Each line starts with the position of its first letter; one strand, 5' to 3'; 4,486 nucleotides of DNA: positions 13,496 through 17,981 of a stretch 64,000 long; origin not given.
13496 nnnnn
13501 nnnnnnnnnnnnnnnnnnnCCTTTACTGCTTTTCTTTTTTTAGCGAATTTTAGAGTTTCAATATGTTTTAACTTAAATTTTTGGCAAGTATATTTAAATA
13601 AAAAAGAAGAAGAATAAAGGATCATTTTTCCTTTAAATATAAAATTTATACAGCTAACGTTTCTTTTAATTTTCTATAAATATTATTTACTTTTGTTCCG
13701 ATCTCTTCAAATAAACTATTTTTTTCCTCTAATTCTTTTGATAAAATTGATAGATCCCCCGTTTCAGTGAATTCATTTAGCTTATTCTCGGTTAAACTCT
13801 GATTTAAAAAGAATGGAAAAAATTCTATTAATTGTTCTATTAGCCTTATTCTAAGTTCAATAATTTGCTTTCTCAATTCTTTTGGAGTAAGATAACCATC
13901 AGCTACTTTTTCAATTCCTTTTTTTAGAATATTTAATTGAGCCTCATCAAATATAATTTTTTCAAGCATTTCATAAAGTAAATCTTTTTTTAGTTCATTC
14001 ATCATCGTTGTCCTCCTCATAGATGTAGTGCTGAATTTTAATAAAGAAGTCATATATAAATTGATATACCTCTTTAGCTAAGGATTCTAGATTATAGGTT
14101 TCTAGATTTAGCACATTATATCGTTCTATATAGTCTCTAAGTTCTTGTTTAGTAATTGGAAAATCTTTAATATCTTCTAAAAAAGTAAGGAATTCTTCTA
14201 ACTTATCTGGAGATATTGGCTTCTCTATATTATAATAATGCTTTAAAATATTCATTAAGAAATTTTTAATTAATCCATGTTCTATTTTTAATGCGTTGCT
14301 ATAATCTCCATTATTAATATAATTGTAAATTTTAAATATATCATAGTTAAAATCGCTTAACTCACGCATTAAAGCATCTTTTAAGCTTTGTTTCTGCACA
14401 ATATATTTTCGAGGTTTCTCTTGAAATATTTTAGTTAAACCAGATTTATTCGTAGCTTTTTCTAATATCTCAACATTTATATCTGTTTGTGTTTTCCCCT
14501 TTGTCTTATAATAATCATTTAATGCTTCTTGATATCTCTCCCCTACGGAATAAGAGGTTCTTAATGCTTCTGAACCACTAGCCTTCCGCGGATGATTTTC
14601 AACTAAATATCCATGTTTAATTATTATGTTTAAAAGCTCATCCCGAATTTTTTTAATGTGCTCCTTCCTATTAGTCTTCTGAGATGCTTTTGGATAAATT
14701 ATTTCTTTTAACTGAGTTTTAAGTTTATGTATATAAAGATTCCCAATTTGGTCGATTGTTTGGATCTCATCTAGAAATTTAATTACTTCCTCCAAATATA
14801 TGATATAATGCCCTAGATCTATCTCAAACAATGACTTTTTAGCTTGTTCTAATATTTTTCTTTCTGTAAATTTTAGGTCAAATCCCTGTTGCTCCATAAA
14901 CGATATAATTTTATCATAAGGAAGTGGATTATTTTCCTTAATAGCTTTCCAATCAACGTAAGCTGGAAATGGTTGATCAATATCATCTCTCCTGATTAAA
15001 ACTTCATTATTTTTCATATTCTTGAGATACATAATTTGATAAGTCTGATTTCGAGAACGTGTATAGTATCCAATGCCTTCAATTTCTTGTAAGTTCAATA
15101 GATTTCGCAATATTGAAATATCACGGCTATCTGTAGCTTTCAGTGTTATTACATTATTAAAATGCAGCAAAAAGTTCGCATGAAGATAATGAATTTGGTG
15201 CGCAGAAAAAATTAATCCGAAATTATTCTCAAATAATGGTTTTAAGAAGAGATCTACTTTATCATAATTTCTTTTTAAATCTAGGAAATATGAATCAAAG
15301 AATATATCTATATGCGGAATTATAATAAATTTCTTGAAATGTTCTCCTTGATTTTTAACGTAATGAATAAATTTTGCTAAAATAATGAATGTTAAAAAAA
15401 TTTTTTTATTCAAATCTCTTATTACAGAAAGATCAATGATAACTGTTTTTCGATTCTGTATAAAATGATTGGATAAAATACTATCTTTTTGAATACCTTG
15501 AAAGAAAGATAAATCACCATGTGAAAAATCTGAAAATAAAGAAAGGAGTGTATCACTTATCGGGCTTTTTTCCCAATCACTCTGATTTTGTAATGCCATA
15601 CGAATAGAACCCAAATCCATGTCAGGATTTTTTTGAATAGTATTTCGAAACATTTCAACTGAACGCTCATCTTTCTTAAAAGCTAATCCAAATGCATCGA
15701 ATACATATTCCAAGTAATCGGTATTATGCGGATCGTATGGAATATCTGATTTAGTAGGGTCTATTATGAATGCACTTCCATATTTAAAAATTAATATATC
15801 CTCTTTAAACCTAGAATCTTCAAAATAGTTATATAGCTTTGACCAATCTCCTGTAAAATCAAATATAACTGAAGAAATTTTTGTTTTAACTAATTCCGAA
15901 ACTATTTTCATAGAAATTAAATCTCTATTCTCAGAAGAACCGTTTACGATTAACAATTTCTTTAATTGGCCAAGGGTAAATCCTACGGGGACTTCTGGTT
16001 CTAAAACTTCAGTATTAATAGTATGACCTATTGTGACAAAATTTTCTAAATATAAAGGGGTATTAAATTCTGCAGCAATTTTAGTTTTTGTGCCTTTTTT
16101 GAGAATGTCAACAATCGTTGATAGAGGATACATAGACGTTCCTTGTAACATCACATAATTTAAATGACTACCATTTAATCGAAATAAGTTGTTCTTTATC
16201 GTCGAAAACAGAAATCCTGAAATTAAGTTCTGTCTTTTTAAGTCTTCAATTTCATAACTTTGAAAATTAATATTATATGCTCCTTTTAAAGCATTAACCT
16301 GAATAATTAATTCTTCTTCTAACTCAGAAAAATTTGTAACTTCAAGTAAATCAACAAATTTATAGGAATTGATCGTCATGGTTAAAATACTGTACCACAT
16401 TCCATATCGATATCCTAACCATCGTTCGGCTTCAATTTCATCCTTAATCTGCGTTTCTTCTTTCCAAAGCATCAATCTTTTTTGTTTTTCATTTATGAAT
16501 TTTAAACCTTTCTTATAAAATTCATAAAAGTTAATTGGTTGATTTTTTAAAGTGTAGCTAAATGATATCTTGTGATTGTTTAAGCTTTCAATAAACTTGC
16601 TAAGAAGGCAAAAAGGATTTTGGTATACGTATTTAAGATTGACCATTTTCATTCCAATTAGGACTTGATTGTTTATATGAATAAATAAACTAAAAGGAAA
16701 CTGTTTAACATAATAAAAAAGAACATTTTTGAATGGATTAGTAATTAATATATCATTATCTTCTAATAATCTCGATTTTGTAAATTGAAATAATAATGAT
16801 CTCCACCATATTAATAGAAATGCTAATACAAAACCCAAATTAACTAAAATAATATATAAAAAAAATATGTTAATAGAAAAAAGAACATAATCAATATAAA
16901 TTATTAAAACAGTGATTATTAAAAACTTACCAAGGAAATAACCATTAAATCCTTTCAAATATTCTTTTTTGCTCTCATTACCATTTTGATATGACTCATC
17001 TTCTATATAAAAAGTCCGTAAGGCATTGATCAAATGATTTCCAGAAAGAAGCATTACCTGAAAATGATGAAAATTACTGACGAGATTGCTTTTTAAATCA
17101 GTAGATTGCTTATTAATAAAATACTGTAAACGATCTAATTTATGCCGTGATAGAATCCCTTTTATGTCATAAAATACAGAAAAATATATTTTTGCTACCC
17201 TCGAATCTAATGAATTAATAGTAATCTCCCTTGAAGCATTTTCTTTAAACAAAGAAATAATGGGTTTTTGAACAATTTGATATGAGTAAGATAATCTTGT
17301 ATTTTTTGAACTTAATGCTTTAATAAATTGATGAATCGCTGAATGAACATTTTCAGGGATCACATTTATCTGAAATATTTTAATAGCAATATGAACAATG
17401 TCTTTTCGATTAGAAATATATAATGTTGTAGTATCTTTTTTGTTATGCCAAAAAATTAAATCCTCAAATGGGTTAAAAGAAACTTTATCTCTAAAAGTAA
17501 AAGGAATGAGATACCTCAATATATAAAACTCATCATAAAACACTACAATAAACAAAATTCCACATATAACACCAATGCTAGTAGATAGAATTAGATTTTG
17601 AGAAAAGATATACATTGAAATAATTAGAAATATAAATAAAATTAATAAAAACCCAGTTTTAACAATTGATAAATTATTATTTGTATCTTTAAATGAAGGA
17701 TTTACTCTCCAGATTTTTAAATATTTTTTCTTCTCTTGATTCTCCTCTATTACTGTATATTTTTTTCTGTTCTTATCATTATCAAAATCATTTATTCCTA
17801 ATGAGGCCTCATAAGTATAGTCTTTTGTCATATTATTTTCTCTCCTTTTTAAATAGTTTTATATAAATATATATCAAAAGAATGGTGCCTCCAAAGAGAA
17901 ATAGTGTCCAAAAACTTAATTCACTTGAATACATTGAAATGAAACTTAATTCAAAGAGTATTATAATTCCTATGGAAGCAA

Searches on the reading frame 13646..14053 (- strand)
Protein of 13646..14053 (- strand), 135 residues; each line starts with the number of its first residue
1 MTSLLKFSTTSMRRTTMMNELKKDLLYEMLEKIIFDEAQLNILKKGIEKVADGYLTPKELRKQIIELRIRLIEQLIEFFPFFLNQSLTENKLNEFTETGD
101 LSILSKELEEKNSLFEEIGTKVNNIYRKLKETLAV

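Call 9: search_protein_families(library=pfam, proteins=[window:13646-14053:-], max_evalue=0.01)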
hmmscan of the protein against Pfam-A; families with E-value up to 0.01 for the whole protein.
window:13646-14053:- (135 aa): 0 families

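Call 18: search_protein_families(library=pfam, proteins=[window:13646-14053:-], max_evalue=10)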
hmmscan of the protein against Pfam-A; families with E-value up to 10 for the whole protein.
window:13646-14053:- (135 aa): 3 families
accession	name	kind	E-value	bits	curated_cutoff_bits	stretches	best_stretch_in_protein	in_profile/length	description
PF15175.11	SPATA24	-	0.29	11.3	27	1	23-54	62-93/182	Spermatogenesis-associated protein 24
PF15870.10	EloA-BP1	-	0.32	11.6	27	1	11-41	114-143/165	ElonginA binding-protein 1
PF14287.11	DUF4368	-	3.5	8.4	25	1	11-39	18-46/67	Domain of unknown function (DUF4368)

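Call 57: search_protein_families(library=padloc, proteins=[window:13646-14053:-], max_evalue=0.1)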
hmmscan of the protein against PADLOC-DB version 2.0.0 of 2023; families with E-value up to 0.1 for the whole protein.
window:13646-14053:- (135 aa): 0 families

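Call 64: search_protein_families(library=ncbifam, proteins=[window:13646-14005:-], max_evalue=0.01)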
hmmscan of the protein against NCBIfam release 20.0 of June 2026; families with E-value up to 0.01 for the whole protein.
window:13646-14005:- (119 aa): 0 families
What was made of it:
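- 13646..14005 (-): Gene E: small helical protein of about 119 aa. The likely start is Met17 of the 135-aa ORF. No database match (calls 18, 57, 64).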

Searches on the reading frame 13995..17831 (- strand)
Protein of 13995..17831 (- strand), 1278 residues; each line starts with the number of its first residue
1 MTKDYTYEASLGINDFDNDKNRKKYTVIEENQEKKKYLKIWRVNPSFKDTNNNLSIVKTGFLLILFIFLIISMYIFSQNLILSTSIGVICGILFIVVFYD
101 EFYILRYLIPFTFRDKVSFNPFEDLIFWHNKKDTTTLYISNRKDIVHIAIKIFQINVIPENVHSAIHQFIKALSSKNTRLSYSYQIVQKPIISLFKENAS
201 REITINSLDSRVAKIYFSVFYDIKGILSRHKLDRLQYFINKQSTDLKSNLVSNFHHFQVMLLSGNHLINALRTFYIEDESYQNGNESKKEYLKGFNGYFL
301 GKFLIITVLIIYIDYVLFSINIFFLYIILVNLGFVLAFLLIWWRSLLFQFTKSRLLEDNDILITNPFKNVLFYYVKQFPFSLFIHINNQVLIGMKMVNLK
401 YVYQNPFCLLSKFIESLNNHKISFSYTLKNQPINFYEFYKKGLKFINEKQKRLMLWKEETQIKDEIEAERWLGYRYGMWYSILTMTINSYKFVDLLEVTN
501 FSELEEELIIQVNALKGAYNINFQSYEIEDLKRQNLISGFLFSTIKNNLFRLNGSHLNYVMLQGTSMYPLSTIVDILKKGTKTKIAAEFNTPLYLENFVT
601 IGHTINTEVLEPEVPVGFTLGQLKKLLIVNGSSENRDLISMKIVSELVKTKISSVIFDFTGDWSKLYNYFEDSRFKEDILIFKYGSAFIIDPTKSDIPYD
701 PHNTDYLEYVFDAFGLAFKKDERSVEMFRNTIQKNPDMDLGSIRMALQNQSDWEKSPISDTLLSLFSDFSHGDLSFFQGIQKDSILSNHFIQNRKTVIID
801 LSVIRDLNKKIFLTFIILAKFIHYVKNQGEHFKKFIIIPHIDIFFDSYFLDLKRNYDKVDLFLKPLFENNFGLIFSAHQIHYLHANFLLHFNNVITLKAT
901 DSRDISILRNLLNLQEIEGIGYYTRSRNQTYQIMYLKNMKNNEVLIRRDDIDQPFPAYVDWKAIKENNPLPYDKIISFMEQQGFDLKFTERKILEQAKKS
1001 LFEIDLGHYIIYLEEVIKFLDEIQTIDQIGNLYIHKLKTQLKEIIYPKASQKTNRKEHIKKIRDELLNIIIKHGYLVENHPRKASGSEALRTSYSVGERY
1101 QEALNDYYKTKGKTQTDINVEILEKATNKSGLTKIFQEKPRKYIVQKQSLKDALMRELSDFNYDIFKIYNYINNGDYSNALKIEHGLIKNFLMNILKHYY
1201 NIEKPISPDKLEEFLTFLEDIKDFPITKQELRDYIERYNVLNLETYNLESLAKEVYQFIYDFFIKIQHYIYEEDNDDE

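Call 9: search_protein_families(library=pfam, proteins=[window:13995-17831:-], max_evalue=0.01)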
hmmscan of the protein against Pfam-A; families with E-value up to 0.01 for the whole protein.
window:13995-17831:- (1278 aa): 0 families

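Call 18: search_protein_families(library=pfam, proteins=[window:13995-17831:-], max_evalue=10)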
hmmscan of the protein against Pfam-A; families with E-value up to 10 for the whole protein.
window:13995-17831:- (1278 aa): 4 families
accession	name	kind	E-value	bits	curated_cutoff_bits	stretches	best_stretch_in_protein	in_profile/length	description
PF13829.11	DUF4191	-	0.24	11.2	30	1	32-97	3-67/219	Domain of unknown function (DUF4191)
PF24132.1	DUF7399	-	0.34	11.8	27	1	1105-1203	37-132/134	Family of unknown function (DUF7399)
PF20990.2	DUF2207_C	-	0.37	10.9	33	2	274-347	121-189/247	Predicted membrane protein (DUF2207) C-terminal domain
PF06305.16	LapA_dom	-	5.2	7.5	28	0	317-354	14-51/64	Lipopolysaccharide assembly protein A domain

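Call 19: search_solved_structures(query=window:13995-17831:-, max_evalue=10)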
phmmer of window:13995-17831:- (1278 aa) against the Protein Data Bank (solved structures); distinct sequences matched with E-value up to 10: 4.
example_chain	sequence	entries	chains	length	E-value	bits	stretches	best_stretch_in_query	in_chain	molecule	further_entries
8z0c_A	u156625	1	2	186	0.076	14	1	438-534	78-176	TetR family transcriptional regulator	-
8wp6_A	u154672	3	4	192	0.086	13.8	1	438-534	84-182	TetR family transcriptional regulator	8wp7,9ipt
7ood_n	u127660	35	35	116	0.29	12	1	626-661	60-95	50S ribosomal protein L18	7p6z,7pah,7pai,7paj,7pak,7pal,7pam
7pkq_h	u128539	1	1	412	4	8.3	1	729-805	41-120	uS8m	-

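Call 26: find_homologous_proteins(query=window:13995-17831:-)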
Query window:13995-17831:- (1278 aa): 62 proteins with E <= 0.001 among 5799 candidates.
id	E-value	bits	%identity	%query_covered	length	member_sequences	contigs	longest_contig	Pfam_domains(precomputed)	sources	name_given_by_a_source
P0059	0.0e+0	2835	100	100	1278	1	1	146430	-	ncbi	ncbi:MAG: hypothetical protein ACFFA4_02290 [Promethearchaeota archaeon]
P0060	0.0e+0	2347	81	100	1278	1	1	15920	-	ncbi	-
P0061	0.0e+0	2263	78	100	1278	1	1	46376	-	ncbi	ncbi:MAG: hypothetical protein ACFE9S_04350 [Candidatus Hermodarchaeota archaeon]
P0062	0.0e+0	2195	75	100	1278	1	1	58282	-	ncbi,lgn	-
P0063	0.0e+0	2166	74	100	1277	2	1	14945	-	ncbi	ncbi:MAG: hypothetical protein ACFFAV_09645 [Candidatus Hermodarchaeota archaeon]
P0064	0.0e+0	1990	71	94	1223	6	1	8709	-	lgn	-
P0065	0.0e+0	1861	65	100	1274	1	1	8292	-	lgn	-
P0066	0.0e+0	1796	63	98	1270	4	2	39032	-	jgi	-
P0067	0.0e+0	1785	63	99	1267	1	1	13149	-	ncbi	ncbi:MAG: hypothetical protein ACFE75_02935 [Candidatus Hodarchaeota archaeon]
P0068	0.0e+0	1782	63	98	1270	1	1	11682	-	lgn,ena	-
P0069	0.0e+0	1759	62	98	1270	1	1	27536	-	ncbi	ncbi:MAG: hypothetical protein ACFE9X_13730 [Promethearchaeota archaeon]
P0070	0.0e+0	1716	60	98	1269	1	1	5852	-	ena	-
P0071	0.0e+0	1684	61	98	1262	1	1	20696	-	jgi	jgi:hypothetical protein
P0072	0.0e+0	1674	59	97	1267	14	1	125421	-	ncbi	-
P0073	0.0e+0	1662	59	97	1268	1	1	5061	-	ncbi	ncbi:MAG: hypothetical protein ACFFDH_16655 [Promethearchaeota archaeon]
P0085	0.0e+0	1556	55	98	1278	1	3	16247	-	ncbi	ncbi:MAG: hypothetical protein ACFE9C_04735 [Candidatus Hodarchaeota archaeon]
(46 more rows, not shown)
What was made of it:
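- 13995..17831 (-): Gene D: 1278-aa protein with two TM hairpins, an internal duplication and a predicted FtsK/HerA/VirB4-type domain with degenerate ATPase motifs. 62 homologues, every one named by a source being Asgard and 'hypothetical' (call 26).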

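Call 57: search_protein_families(library=padloc, proteins=[window:13995-17831:-], max_evalue=0.1)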
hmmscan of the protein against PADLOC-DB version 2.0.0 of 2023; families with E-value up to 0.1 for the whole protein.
window:13995-17831:- (1278 aa): 0 families

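Call 64: search_protein_families(library=ncbifam, proteins=[window:13995-17831:-], max_evalue=0.01)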
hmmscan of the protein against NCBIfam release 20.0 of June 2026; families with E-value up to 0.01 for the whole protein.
window:13995-17831:- (1278 aa): 0 families

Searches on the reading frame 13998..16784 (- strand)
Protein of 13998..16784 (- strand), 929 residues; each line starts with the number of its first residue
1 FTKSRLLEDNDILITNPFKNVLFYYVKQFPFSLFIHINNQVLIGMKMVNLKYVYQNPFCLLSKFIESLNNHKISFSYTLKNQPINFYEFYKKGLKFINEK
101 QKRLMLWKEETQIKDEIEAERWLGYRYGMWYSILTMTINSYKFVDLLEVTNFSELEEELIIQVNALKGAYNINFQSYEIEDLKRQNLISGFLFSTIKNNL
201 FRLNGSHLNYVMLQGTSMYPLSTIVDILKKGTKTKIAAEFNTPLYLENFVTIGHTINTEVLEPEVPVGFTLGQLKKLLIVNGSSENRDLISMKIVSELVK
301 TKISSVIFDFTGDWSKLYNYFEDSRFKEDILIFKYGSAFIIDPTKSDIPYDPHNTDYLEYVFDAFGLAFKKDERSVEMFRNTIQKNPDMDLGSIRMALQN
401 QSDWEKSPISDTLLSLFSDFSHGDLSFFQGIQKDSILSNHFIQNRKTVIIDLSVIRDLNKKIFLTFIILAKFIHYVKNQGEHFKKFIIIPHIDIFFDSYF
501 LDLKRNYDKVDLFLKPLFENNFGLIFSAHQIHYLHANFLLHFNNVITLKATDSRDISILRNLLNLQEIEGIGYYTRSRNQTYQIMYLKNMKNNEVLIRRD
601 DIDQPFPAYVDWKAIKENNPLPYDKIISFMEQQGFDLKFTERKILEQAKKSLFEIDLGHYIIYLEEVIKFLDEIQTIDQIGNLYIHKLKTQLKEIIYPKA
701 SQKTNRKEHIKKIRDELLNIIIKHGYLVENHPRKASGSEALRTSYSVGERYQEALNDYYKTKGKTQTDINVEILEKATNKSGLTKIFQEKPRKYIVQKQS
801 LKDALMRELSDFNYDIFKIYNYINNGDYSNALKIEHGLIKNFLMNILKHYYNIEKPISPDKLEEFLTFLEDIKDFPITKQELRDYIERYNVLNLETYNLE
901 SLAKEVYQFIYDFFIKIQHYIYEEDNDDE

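Call 47: predict_structure(alignment_id=A2)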
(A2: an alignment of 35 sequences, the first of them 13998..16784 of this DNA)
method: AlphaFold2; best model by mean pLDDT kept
length: 929 residues; sequences in the alignment: 35
mean_pLDDT: 70.5   pTM: 0.52
mean pLDDT of the five models: 70.5, 69.4, 69.3, 63.9, 63.5
residues with pLDDT >= 90: 163; 70-90: 399; 50-70: 172; < 50: 195
segments of 3 or more residues with pLDDT < 50: 1-9, 185-219, 230-238, 501-503, 568-581, 652-707, 732-744, 755-796, 924-929
pLDDT, mean of each block of 10 residues (from residue 1): 35 72 81 84 85 71 80 71 67 69 75 69 61 76 83 91 90 83 52 35 28 36 50 48 82 76 80 93 92 97 96 93 90 90 83 85 82 76 74 72 56 66 71 76 95 89 92 88 94 73 55 85 91 63 86 76 63 39 72 87 86 93 90 87 73 45 38 34 40 41 44 57 57 39 52 48 33 27 34 52 82 85 82 81 84 66 83 83 81 66 87 88 50
secondary structure, 60 per line:
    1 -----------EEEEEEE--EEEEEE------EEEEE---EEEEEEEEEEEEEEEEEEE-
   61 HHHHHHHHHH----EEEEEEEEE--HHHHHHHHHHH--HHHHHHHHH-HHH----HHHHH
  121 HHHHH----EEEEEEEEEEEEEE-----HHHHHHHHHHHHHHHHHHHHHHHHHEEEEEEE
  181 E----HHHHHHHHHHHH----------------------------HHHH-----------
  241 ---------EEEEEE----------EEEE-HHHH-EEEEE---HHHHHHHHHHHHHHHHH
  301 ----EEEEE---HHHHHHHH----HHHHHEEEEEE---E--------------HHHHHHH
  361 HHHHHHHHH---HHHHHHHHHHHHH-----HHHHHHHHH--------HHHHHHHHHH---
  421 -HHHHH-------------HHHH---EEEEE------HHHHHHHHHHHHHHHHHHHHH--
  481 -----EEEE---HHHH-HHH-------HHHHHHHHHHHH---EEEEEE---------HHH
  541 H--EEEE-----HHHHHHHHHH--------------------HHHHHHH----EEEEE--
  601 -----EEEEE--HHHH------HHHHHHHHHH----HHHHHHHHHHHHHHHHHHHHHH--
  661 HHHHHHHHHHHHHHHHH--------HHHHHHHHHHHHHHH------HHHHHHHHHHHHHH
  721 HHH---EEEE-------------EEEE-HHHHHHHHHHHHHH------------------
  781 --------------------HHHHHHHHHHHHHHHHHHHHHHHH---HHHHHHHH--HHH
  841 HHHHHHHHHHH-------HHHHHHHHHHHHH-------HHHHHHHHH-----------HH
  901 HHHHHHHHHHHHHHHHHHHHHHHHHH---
elements in order (helices of 4 or more, strands of 3 or more residues): E12-18 E21-26 E33-37 E41-59 H61-70 E75-83 H86-96 H99-107 H116-125 E130-143 H149-173 E174-181 H186-197 H226-229 E250-255 E266-269 H271-274 E276-280 H284-300 E305-309 H313-320 H325-329 E330-335 H354-369 H373-385 H391-399 H408-417 H422-426 H440-443 E447-451 H458-478 E486-489 H493-496 H508-519 E523-528 H538-541 E544-547 H553-562 H583-589 E594-598 E606-610 H613-616 H623-632 H637-658 H661-677 H686-700 H707-723 E727-730 E744-747 H749-762 H801-824 H828-835 H838-851 H859-871 H879-887 H899-926
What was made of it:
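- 13995..17831 (-): AF2 of residues 350-1278 (call 47).
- On FtsK-HerA superfamily (protein D): The model has mean pLDDT 70.5 (call 47).
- The pseudo-ATPase call rests on motif loss in a model of moderate confidence (mean pLDDT 70.5, call 47).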

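Call 49: fold_search(model_id=the predicted structure, library=pdb)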
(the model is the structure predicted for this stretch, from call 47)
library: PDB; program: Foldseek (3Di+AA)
matches with E <= 10: 889; with E <= 0.001: 118
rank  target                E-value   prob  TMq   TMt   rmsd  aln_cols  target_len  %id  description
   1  4d2i_B                8.6e-11  1.00  0.26  0.48  16.7       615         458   11  Crystal structure of the HerA hexameric DNA translocase from Sulfolobus solfataricus bound to AMP-PNP (released 2014-12-03)
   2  4d2i_A                1.8e-10  1.00  0.26  0.48  17.0       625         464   11  Crystal structure of the HerA hexameric DNA translocase from Sulfolobus solfataricus bound to AMP-PNP (released 2014-12-03)
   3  9x1m_A                3.9e-10  1.00  0.26  0.40  19.0       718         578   11  The cryo-EM structure of HerA-NurA complex with AMPPNP and dsDNA from Thermococcus kodakarensis (released 2026-02-04)
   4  7o43_A                9.1e-10  1.00  0.30  0.34  13.7       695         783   13  TrwK/VirB4unbound dimer complex from R388 type IV secretion system determined by cryo-EM. (released 2022-06-22)
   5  8zit_O                2.0e-09  1.00  0.26  0.39  15.6       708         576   11  DUF4297-HerA complex with DNA and ATPgamaS (released 2025-03-12)
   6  8wj3_D                2.4e-09  1.00  0.25  0.42  10.5       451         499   12  Cryo-EM structure of a bacterial protein (released 2024-09-11)
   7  8wod_D                6.5e-09  1.00  0.26  0.44  15.7       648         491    8  Cryo-EM structure of SIR2/HerA complex (released 2024-09-11)
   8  8wiv_M                6.8e-09  1.00  0.27  0.38  11.0       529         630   12  Cryo-EM structure of a bacterial protein (released 2024-09-11)
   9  8xav_E                7.5e-09  1.00  0.27  0.41  14.8       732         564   10  Cryo-EM structure of an anti-phage defense complex (released 2024-06-05)
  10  8xaw_D                7.5e-09  1.00  0.25  0.39  16.7       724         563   10  Cryo-EM structure of an anti-phage defense complex bound to AMPPNP and DNA at state 1 (released 2024-06-05)
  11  8xav_A                7.9e-09  1.00  0.27  0.41  16.0       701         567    9  Cryo-EM structure of an anti-phage defense complex (released 2024-06-05)
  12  8zis_A                1.0e-08  1.00  0.26  0.41  16.6       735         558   12  HerA Hexamer (released 2025-03-12)
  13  8xau_E                1.2e-08  1.00  0.25  0.40  17.0       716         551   10  Cryo-EM structure of HerA (released 2024-06-05)
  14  8wld_D                1.7e-08  1.00  0.25  0.34  17.1       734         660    8  Cryo-EM structure of SIR2/HerA antiphage complex (released 2024-09-11)
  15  8zir_R                1.8e-08  1.00  0.25  0.38   9.6       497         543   14  DUF4297-HerA complex (released 2025-03-12)
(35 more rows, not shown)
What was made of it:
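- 13995..17831 (-): Foldseek: HerA 8.6e-11, TrwK/VirB4 9.1e-10, VirB4 C-terminal domain TM 0.64 (call 49).
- On FtsK-HerA superfamily (protein D): Foldseek: HerA 4d2i E=8.6e-11, TrwK/VirB4 7o43 E=9.1e-10, DndH C-domain and VirB4 C-terminal domain TM 0.63-0.64 (call 49).
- Closest known: FtsK/SpoIIIE, HerA and VirB4. Same: Same predicted fold in D (call 49).
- D has an FtsK/HerA/VirB4-type fold (call 49). D matches TrwK/VirB4 (E=9.1e-10) and the VirB4 C-terminal domain (TM 0.64) (call 49). HerA scores at least as well as VirB4 (call 49). The top Foldseek hits include several HerA defence complexes (call 49).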

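Call 56: search_solved_structures(query=A2, max_evalue=10, show_alignments=2)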
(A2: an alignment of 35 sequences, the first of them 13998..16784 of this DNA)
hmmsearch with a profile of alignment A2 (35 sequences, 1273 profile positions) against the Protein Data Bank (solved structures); distinct sequences matched with E-value up to 10: 3.
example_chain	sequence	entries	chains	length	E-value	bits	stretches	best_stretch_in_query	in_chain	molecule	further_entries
1ifw_A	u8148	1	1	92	0.017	16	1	1029-1085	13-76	POLYADENYLATE-BINDING PROTEIN, CYTOPLASMIC AND NUCLEAR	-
3u28_C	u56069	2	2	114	2.1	9.1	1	573-601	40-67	H/ACA ribonucleoprotein complex subunit 1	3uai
7ozs_C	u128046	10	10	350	2.2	9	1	98-156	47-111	Ribosome production factor 2 homolog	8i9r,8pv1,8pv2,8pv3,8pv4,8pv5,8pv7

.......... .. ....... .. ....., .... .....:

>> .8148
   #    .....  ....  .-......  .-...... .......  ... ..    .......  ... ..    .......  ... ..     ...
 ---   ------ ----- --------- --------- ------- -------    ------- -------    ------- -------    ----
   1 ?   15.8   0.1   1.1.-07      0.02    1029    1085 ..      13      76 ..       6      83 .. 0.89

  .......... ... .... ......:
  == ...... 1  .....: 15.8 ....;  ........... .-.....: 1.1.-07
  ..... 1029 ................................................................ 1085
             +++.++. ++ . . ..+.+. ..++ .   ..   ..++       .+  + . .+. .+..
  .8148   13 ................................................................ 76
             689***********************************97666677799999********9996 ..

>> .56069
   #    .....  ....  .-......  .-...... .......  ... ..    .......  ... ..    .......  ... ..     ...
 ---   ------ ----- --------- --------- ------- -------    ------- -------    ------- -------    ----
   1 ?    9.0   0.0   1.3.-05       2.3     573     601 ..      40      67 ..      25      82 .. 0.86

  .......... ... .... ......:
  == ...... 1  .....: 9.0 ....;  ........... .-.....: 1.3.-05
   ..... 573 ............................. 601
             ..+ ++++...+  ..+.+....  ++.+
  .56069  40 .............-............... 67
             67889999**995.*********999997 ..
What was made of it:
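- Closest known: FtsK/SpoIIIE, HerA and VirB4. Different: No sequence-level match to any PDB, Pfam or NCBIfam model (calls 18, 19, 56, 64).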
